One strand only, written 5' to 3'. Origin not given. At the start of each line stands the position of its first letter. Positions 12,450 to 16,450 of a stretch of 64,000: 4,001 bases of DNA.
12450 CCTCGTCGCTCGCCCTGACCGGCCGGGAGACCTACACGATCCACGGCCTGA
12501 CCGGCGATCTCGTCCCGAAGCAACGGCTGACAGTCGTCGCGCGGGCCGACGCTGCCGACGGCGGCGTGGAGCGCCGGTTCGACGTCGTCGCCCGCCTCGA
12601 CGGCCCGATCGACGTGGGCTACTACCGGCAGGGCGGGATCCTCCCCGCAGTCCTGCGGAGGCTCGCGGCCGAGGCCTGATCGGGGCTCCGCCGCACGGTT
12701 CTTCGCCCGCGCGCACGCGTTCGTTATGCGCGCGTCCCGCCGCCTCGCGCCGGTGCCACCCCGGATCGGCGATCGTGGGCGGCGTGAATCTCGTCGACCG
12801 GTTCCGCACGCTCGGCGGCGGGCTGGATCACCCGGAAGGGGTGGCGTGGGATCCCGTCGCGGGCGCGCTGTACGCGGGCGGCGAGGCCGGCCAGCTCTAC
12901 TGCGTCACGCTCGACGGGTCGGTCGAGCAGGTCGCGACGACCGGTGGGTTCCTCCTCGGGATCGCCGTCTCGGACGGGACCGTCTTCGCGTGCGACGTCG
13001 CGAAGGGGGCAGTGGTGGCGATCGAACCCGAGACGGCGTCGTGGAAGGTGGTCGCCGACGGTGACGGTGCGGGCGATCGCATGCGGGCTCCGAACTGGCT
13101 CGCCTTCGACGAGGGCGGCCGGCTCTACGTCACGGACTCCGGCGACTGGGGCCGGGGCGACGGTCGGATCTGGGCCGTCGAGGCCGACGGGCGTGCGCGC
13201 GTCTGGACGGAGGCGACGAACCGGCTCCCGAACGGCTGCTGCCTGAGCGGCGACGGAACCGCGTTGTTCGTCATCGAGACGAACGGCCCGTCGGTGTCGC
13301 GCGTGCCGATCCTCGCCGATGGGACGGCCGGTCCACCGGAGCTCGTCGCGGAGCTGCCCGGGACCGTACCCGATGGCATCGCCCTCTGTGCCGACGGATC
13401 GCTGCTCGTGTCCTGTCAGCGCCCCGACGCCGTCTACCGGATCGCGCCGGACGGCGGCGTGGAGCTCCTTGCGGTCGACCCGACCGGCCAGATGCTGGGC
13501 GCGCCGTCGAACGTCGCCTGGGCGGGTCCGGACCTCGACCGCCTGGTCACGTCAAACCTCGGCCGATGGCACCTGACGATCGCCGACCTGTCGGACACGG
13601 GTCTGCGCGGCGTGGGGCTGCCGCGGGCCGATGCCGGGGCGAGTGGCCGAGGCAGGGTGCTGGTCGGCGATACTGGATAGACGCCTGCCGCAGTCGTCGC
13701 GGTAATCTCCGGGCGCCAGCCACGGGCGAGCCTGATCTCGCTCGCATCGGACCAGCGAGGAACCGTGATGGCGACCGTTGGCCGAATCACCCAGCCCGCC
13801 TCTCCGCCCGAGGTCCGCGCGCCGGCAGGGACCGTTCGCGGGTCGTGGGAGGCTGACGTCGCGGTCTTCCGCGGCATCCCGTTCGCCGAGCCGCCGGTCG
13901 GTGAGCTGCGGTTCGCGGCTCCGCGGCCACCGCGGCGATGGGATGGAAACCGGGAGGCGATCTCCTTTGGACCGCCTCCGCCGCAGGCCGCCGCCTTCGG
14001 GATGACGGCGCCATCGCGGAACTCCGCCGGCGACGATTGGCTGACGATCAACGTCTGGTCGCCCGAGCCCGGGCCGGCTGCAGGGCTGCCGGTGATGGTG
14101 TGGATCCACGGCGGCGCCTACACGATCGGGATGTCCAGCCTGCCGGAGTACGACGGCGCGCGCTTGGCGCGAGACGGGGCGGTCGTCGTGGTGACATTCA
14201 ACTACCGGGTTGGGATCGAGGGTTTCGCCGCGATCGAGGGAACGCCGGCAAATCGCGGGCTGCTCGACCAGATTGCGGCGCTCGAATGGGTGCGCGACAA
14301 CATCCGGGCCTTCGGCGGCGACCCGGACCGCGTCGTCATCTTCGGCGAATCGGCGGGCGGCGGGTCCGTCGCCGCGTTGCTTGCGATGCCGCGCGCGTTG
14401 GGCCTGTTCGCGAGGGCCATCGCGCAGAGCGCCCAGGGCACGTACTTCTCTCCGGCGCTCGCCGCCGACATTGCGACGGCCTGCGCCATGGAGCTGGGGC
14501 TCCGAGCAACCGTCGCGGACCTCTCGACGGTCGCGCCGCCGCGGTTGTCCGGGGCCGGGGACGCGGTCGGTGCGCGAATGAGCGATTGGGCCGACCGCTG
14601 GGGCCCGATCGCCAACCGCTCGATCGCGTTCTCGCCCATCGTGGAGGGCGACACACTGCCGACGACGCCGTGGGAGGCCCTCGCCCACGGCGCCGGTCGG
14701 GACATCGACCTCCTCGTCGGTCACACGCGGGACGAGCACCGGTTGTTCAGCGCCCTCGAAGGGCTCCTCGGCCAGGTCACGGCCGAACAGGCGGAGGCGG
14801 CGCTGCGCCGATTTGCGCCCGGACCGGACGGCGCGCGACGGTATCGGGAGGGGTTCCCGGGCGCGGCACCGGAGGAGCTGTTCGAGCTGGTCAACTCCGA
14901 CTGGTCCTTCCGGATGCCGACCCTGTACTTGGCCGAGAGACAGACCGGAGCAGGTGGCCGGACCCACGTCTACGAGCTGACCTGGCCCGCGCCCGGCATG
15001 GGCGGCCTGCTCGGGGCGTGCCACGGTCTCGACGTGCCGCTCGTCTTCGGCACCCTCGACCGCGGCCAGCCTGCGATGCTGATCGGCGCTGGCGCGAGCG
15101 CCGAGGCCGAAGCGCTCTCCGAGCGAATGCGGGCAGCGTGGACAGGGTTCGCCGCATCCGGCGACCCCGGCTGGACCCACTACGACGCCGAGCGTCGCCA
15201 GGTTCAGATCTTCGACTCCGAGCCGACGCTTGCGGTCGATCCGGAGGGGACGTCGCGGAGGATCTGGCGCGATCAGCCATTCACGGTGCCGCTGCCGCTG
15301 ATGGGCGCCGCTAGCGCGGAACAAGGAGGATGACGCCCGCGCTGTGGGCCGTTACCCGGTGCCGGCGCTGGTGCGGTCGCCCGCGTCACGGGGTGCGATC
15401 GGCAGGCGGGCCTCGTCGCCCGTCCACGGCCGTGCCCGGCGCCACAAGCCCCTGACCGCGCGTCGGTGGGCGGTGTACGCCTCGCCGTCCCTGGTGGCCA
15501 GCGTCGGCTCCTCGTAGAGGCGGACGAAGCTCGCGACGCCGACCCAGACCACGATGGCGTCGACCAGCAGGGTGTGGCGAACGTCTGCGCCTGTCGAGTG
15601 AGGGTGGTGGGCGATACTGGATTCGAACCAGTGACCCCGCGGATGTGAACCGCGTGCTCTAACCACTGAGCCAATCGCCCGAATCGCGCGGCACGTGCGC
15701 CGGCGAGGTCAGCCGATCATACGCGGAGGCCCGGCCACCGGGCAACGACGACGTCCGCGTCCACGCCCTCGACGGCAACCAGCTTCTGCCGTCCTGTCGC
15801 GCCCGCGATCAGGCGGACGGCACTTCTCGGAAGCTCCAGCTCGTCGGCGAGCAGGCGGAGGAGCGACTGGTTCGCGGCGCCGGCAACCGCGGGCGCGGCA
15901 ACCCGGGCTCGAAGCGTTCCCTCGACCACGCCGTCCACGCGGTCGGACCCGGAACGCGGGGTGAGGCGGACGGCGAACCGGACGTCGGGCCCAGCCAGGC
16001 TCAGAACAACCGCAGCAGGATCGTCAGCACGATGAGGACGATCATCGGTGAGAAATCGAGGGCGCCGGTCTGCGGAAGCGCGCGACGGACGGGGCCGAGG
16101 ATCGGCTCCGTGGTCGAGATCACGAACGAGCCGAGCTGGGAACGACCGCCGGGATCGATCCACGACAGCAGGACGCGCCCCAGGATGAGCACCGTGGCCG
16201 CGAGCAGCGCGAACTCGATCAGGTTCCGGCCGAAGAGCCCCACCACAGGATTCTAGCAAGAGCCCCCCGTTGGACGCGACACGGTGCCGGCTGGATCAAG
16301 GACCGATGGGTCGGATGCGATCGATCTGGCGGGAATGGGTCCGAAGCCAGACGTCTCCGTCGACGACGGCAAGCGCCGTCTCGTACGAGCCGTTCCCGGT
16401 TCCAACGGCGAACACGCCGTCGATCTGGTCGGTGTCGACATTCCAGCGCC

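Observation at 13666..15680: Remnant integrated islet at tRNA-Val: 13-bp direct repeat of the tRNA 3' half brackets a carboxylesterase gene and a truncated methyltransferase gene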

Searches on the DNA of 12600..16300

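Call 72: search_rna_families(source=window, start=12600, end=16300, threshold=evalue, max_evalue=1)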
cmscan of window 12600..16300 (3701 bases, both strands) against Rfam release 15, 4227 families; matches with E-value up to 1: 2.
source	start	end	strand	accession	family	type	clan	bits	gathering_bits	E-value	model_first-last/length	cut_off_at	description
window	15608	15680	-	RF00005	tRNA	Gene; tRNA;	CL00001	69.6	29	2.4e-14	1-71/71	no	tRNA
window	15607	15680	+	RF04354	Plastid-ycf2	Cis-reg;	-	29.9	65.7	0.0022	1-75/75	no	Plastid-ycf2 5UTR RNA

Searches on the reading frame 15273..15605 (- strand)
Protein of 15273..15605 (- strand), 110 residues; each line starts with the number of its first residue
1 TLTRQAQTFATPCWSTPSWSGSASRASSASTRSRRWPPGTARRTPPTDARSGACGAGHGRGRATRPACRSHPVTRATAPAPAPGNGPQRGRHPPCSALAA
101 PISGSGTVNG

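Call 10: search_protein_families(library=pfam, proteins=[window:15273-15605:-], max_evalue=10)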
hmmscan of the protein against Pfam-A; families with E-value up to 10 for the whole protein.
window:15273-15605:- (110 aa): 0 families

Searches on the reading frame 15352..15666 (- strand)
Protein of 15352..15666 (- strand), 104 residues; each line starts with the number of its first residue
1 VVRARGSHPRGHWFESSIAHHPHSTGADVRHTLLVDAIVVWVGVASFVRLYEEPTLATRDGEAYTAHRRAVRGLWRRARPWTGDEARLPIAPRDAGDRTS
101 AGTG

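Call 6: search_protein_families(library=pfam, proteins=[window:15352-15666:-], max_evalue=0.01)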
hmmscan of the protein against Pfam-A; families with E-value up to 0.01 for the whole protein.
window:15352-15666:- (104 aa): 0 families

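Call 10: search_protein_families(library=pfam, proteins=[window:15352-15606:-], max_evalue=10)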
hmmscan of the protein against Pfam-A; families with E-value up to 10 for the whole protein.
window:15352-15606:- (84 aa): 0 families

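Call 37: search_solved_structures(query=window:15355-15606:-, max_evalue=10, show_alignments=3)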
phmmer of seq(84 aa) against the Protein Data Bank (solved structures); distinct sequences matched with E-value up to 10: 0.

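Call 38: find_homologous_proteins(query=window:15355-15606:-, max_evalue=0.1)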
Query seq(84 aa) (84 aa): 1 proteins with E <= 0.1 among 7 candidates.
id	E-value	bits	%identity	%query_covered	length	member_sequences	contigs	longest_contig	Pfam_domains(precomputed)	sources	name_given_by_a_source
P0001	6.4e-36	140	98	79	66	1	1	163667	-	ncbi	-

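Call 39: find_encoding_contigs(protein=P0001, flank=10000, max_places=5)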
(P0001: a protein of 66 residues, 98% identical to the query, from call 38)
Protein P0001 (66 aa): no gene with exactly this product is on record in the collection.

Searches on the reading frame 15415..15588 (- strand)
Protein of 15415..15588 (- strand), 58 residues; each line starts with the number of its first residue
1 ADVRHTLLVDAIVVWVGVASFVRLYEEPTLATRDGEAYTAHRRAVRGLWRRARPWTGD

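Call 52: search_protein_representatives(protein=window:15415-15588:-)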
Query: 58 residues. Proteins with E-value up to 0.001 (for the whole library): 111; up to 1e-10: 2; up to 1e-30: 0. The best 111 are listed.
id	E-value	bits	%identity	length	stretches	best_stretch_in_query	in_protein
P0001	3.1e-23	96.4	98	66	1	13-58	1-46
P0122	5.3e-13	64.3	30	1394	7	17-51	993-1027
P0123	1.8e-09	53.2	60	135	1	4-56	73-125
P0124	4.0e-09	52.1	61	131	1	6-56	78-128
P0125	1.1e-08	50.7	59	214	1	6-56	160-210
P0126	1.4e-08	50.4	60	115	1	7-56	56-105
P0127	2.5e-08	49.6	60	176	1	7-56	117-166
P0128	3.2e-08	49.3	55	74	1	8-58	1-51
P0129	3.9e-08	49.0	55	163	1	7-57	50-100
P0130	4.4e-08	48.8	52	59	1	4-57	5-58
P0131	1.1e-07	47.6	56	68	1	7-56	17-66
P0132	1.1e-07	47.5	53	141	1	6-56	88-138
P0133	1.2e-07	47.5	54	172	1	5-56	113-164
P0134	1.3e-07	47.4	53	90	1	4-56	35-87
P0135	1.5e-07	47.1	54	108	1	7-56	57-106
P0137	1.9e-07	46.8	56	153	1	4-58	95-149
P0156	8.5e-06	41.7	53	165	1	7-57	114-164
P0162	1.4e-05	41.0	48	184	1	6-57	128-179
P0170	3.6e-05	39.7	48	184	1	7-56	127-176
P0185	7.9e-05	38.6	45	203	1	4-58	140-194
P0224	6.9e-04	35.7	48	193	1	7-56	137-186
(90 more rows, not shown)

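Call 53: search_protein_families(library=pfam, proteins=[P0125, P0127, P0133, P0162, P0170, P0185, P0156, P0224, P0137, P0123], max_evalue=0.001)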
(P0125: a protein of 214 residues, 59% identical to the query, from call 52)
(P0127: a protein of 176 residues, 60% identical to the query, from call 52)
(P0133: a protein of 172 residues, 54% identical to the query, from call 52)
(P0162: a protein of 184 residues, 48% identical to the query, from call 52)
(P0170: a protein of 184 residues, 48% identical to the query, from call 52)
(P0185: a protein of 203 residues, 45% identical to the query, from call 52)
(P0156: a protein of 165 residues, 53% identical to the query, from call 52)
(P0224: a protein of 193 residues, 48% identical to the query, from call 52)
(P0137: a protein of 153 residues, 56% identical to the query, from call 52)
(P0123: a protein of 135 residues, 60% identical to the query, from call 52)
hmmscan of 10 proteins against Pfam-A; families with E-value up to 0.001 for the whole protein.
P0125 (214 aa): 2 families
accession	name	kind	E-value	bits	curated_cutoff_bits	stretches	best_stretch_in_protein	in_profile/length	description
PF04191.18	PEMT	-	9.3e-12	45.8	25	1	91-189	4-103/105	Phospholipid methyltransferase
PF04140.19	ICMT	-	3.6e-05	24.5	24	1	123-181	30-89/95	Isoprenylcysteine carboxyl methyltransferase (ICMT) family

P0127 (176 aa): 2 families
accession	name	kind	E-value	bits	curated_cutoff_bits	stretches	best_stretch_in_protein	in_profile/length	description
PF04191.18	PEMT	-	2.9e-15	57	25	1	48-146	11-104/105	Phospholipid methyltransferase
PF04140.19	ICMT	-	5.8e-06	27.1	24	1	82-129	33-83/95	Isoprenylcysteine carboxyl methyltransferase (ICMT) family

P0133 (172 aa): 1 family
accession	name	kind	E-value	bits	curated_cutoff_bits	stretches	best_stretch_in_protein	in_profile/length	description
PF04191.18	PEMT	-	1.7e-11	44.9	25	1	47-144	5-104/105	Phospholipid methyltransferase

P0162 (184 aa): 1 family
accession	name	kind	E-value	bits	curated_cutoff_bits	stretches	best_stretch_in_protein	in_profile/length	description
PF04191.18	PEMT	-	3.4e-11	44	25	1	60-158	4-104/105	Phospholipid methyltransferase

P0170 (184 aa): 2 families
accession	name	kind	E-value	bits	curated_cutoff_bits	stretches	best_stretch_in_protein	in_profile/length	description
PF04191.18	PEMT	-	1e-15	58.5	25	1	57-156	4-104/105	Phospholipid methyltransferase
PF04140.19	ICMT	-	2.4e-06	28.3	24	1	89-147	30-89/95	Isoprenylcysteine carboxyl methyltransferase (ICMT) family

P0185 (203 aa): 1 family
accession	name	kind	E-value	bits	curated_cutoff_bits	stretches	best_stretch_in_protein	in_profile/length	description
PF04191.18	PEMT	-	1.1e-08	35.8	25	1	73-172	3-104/105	Phospholipid methyltransferase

P0156 (165 aa): 2 families
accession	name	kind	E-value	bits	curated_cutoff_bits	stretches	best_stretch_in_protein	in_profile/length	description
PF04191.18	PEMT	-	2.3e-15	57.4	25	1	43-143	3-104/105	Phospholipid methyltransferase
PF04140.19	ICMT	-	1.4e-06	29.1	24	1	76-135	30-90/95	Isoprenylcysteine carboxyl methyltransferase (ICMT) family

P0224 (193 aa): 4 families
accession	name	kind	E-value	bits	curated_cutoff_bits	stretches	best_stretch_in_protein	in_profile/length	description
PF13347.12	MFS_2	-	4.2e-10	39.2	27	1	39-113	28-102/427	MFS/sugar transport protein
PF04191.18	PEMT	-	3.3e-09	37.6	25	1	101-164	39-102/105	Phospholipid methyltransferase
PF07690.21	MFS_1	-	9.1e-07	28.5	33.4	1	15-100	2-86/347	Major Facilitator Superfamily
PF04140.19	ICMT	-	9.6e-06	26.4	24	1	98-157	29-89/95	Isoprenylcysteine carboxyl methyltransferase (ICMT) family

P0137 (153 aa): 2 families
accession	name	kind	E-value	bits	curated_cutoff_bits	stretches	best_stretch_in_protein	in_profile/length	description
PF04191.18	PEMT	-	1.1e-14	55.1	25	1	62-128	39-105/105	Phospholipid methyltransferase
PF04140.19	ICMT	-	3.2e-06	27.9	24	1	60-115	30-86/95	Isoprenylcysteine carboxyl methyltransferase (ICMT) family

P0123 (135 aa): 0 families

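Call 65: find_encoding_contigs(protein=P0125, flank=6000, max_places=3)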
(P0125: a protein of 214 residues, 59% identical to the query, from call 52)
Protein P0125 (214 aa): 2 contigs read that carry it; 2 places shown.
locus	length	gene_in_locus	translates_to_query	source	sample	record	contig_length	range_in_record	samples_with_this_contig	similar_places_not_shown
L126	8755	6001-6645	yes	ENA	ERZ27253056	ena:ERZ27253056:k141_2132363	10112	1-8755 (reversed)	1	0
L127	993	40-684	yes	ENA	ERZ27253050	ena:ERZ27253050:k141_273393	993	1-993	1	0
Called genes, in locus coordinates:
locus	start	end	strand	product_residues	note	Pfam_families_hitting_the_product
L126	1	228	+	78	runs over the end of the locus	-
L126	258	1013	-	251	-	PF00440:TetR_N, PF02909:TetR_C_1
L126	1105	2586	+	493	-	PF00083:Sugar_tr, PF07690:MFS_1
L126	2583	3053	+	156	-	PF00903:Glyoxalase, PF13669:Glyoxalase_4 (faint)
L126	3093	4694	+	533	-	PF01674:Lipase_2 (weak), PF18067:Lipase_C, PF21768:AF_1763-like_C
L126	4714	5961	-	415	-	PF00155:Aminotran_1_2, PF01212:Beta_elim_lyase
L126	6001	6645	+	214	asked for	PF04191:PEMT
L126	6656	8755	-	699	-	?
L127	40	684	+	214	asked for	PF04191:PEMT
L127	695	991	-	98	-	?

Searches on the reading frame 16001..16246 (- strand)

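Call 6: search_protein_families(library=pfam, proteins=[window:16001-16246:-], max_evalue=0.01)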
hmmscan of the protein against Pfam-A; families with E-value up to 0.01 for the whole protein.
window:16001-16246:- (81 aa): 1 family
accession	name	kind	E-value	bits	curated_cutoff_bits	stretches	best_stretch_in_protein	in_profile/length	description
PF02325.22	YGGT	-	6.7e-18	65.3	27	1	13-80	3-69/70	YGGT family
